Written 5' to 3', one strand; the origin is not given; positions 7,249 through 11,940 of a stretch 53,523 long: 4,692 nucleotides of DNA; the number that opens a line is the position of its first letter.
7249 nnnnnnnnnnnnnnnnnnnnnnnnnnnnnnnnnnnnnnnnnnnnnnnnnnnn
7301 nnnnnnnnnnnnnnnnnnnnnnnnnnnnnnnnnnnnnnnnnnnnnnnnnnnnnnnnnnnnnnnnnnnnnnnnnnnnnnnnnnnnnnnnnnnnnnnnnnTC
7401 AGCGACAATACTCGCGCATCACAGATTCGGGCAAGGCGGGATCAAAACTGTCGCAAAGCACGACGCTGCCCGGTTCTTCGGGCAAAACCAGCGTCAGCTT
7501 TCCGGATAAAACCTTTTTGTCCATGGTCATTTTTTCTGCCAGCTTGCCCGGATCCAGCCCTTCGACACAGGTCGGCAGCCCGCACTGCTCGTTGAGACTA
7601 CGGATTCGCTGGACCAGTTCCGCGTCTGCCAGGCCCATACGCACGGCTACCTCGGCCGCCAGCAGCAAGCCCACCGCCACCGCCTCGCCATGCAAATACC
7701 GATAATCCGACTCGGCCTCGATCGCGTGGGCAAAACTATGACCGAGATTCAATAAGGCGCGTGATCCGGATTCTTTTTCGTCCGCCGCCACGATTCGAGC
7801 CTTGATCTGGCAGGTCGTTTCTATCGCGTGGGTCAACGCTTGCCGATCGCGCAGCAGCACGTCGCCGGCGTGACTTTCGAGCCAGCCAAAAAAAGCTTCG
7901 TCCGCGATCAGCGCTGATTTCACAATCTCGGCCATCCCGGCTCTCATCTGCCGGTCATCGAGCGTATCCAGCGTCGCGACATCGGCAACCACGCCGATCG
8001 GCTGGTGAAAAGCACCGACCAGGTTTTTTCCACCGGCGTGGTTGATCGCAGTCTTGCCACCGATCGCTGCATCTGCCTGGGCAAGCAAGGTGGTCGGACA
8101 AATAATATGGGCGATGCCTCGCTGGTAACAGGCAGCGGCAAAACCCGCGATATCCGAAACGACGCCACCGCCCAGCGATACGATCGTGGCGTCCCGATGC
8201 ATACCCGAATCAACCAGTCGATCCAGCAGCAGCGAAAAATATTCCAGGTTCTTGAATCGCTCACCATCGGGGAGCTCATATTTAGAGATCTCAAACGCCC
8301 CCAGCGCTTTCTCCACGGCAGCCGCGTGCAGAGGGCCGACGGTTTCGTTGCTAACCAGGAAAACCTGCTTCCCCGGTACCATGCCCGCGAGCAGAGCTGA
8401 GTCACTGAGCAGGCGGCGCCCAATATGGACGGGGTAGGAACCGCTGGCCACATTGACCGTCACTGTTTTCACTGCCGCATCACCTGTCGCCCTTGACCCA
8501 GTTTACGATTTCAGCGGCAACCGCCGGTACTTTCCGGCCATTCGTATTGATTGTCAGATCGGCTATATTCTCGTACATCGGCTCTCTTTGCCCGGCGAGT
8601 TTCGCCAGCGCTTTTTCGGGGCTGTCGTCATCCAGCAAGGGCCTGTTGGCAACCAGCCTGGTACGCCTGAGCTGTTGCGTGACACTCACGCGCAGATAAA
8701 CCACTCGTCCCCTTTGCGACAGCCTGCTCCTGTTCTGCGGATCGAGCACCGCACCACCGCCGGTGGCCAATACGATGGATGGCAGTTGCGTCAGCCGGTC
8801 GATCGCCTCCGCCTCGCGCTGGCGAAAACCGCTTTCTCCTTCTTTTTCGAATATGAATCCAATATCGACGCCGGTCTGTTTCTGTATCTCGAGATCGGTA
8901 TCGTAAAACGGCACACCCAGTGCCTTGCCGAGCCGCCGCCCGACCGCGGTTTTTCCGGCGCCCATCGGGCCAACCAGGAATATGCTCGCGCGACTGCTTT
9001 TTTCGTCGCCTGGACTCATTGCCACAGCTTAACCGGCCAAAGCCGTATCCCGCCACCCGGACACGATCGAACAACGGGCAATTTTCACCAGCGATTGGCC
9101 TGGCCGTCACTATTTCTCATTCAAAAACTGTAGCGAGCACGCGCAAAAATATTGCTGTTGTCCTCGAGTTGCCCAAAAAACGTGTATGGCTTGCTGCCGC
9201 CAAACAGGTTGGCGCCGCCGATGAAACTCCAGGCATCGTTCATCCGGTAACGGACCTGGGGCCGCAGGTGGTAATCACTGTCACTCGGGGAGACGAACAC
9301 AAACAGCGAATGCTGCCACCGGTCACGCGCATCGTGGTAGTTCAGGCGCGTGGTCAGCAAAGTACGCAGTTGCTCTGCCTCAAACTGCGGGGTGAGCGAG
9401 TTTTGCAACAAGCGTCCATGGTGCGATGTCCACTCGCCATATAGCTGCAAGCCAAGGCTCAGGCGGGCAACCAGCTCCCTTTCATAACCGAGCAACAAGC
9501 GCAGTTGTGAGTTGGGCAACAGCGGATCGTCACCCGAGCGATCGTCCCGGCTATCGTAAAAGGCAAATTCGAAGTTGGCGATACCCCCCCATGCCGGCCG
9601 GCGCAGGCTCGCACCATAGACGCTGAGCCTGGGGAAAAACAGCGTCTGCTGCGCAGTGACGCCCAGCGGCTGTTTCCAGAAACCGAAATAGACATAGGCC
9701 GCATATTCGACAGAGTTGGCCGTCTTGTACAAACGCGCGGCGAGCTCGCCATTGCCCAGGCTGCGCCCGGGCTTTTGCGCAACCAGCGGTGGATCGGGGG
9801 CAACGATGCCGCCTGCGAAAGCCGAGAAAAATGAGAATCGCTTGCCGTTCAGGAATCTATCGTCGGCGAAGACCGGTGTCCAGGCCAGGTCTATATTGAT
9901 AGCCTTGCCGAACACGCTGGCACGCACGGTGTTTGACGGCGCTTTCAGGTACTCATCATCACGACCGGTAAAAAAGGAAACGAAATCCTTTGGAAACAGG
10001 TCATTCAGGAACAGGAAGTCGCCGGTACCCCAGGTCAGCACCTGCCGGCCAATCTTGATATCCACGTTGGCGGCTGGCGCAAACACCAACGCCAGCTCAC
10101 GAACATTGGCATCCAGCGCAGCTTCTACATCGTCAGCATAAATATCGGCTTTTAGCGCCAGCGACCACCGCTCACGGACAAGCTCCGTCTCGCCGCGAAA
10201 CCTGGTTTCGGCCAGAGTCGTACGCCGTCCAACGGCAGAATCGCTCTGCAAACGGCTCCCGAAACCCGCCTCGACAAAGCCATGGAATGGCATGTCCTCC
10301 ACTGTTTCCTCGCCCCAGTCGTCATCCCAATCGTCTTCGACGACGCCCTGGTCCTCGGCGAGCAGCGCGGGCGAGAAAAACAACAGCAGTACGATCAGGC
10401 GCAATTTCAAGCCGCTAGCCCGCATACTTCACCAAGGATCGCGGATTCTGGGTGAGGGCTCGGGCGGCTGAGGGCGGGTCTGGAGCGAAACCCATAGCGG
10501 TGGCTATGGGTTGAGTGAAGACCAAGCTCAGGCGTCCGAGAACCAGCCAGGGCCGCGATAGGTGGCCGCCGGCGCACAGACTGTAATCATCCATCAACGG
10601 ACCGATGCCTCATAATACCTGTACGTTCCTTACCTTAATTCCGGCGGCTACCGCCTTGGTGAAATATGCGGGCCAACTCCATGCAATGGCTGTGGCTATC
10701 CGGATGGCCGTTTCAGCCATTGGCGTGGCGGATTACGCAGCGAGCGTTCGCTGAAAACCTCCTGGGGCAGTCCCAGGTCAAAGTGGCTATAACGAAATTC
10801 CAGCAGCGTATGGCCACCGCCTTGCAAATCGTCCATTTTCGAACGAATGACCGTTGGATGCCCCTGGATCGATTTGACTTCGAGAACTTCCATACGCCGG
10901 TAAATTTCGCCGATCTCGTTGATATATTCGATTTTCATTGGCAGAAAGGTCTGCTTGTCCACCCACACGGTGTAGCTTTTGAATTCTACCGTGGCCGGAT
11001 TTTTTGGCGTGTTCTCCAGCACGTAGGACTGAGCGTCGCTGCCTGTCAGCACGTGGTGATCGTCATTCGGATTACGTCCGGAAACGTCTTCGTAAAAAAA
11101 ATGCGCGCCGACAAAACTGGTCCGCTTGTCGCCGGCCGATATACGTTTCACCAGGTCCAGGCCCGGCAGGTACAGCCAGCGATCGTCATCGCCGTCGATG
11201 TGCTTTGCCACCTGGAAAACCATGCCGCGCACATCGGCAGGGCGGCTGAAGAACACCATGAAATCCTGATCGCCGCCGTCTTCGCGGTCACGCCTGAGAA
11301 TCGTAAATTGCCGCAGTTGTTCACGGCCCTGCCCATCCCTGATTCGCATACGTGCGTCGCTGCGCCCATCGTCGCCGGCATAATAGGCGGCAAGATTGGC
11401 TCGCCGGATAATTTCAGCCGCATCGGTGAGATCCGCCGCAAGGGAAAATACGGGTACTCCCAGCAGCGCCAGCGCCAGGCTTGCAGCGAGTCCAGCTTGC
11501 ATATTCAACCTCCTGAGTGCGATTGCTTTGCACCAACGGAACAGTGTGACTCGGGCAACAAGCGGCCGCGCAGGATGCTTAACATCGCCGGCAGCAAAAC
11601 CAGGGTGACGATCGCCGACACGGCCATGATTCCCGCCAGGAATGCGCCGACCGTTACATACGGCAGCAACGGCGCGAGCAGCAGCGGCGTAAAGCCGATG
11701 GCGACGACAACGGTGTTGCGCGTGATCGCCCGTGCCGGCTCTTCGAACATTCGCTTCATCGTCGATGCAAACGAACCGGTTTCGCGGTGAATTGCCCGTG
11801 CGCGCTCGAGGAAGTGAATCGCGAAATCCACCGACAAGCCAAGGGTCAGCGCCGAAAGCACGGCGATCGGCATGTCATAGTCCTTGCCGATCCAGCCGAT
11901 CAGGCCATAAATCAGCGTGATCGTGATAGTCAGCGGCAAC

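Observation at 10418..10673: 256-bp three-way-junction element whose outer 20-bp stem buries the RBS and start codon of the outer-membrane barrel gene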

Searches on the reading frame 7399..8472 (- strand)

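Call 7: search_protein_families(library=pfam, proteins=[window:7399-8472:-], max_evalue=0.01)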
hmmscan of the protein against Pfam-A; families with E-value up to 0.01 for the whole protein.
window:7399-8472:- (357 aa): 3 families
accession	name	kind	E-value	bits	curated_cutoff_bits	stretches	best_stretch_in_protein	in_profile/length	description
PF24621.2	DHQS_C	-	6.4e-47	159.6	27.6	1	179-321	1-144/144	3-dehydroquinate synthase C-terminal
PF01761.26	DHQ_synthase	-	4.6e-43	146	24.2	1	65-177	2-114/115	3-dehydroquinate synthase N-terminal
PF13685.12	Fe-ADH_2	-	6e-05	23.5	28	1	22-166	7-143/149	Iron-containing alcohol dehydrogenase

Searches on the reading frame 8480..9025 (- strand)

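Call 7: search_protein_families(library=pfam, proteins=[window:8480-9025:-], max_evalue=0.01)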
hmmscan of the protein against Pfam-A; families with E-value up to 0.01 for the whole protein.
window:8480-9025:- (181 aa): 7 families
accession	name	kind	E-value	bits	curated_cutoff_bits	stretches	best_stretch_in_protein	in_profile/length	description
PF01202.28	SKI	-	4.3e-49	167.1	22.1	1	21-177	1-158/159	Shikimate kinase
PF13238.12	AAA_18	-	1.7e-07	32.1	29.4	1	15-123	1-109/128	AAA domain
PF13671.12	AAA_33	-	2.1e-05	25.3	27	1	15-109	2-89/143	AAA domain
PF13189.12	Cytidylate_kin2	-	0.00034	21.3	28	1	20-54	7-43/176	Cytidylate kinase-like family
PF02367.23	TsaE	-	0.0032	17.9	26.6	1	11-38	20-47/128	Threonylcarbamoyl adenosine biosynthesis protein TsaE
PF13401.12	AAA_22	-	0.0047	17.7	27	1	10-41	3-37/130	AAA domain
PF00004.35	AAA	-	0.0054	17.6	21.2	1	15-45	1-31/131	ATPase family associated with various cellular activities (AAA)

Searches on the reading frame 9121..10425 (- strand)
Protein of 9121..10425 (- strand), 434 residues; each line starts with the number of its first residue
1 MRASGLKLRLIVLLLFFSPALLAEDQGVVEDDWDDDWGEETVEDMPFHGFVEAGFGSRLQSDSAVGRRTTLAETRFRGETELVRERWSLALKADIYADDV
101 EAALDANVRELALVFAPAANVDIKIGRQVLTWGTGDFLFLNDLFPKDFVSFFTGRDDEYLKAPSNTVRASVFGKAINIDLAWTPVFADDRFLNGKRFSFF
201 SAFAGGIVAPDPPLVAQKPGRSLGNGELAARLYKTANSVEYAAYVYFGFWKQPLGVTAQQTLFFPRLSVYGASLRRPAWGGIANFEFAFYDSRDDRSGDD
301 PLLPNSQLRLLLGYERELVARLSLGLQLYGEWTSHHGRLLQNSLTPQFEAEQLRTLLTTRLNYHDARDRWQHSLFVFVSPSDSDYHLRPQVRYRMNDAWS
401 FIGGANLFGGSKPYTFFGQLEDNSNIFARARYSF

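Call 7: search_protein_families(library=pfam, proteins=[window:9121-10425:-], max_evalue=0.01)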
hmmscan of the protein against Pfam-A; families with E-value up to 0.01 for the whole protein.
window:9121-10425:- (434 aa): 1 family
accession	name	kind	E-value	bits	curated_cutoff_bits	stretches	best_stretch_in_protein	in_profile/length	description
PF06980.17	DUF1302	-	3.1e-05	23.6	23.2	1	120-434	161-541/541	Protein of unknown function (DUF1302)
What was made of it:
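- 9121..10425 (-): DUF1302-family outer-membrane protein gene as called from the transposon-borne ATG. The gene is intact. Pfam DUF1302 (call 7).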

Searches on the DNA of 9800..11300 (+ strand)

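Call 6: search_rna_families(source=window, start=9800, end=11300, threshold=evalue, max_evalue=10)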
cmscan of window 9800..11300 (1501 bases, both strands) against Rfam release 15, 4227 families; matches with E-value up to 10: 4.
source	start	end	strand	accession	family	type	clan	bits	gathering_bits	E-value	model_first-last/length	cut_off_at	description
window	10299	10359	-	RF01276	sR53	Gene; snRNA; snoRNA; CD-box;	-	23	49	0.011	1-60/60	no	Small nucleolar RNA sR53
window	10571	10620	-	RF01140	sR20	Gene; snRNA; snoRNA; CD-box;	-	15.1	44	5.5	1-56/56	no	Small nucleolar RNA sR20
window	10570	10670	-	RF01497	ALIL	Cis-reg;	-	13.6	50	1.1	1-117/117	no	ALIL pseudoknot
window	10065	10170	-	RF01390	isrG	Gene; sRNA;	-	9.9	100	6.5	133-201/279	no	isrG Hfq binding RNA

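Call 11: search_dna_similar(query=window:10380-10720:+, collection=plasmids, mode=distant, max_evalue=0.01)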
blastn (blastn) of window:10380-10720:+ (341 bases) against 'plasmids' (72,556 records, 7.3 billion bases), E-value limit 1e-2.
No match.
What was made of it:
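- Tried and rejected: The whole element found nothing in the plasmid collection (call 11).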

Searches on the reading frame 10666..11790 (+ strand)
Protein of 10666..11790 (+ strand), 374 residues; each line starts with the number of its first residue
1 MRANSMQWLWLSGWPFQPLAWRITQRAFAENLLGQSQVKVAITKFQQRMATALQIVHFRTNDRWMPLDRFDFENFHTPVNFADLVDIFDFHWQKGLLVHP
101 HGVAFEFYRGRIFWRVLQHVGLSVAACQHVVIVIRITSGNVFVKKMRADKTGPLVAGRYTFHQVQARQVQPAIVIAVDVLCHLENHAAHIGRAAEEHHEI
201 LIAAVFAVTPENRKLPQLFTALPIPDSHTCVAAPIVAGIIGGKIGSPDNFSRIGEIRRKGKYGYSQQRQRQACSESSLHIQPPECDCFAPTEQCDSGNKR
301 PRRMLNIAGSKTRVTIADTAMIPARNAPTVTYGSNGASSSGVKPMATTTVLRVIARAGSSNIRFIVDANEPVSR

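Call 7: search_protein_families(library=pfam, proteins=[window:10666-11790:+], max_evalue=0.01)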
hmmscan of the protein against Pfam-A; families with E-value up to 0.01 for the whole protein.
window:10666-11790:+ (374 aa): 0 families
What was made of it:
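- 10654..10673 (-): Right terminal inverted repeat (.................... on the minus strand). Its outward-facing ATG at 10666-10668 (plus strand) seeds a spurious 374-aa ORF that runs antisense to the LolA-like gene. The ORF has no Pfam match (call 7, protein 8).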
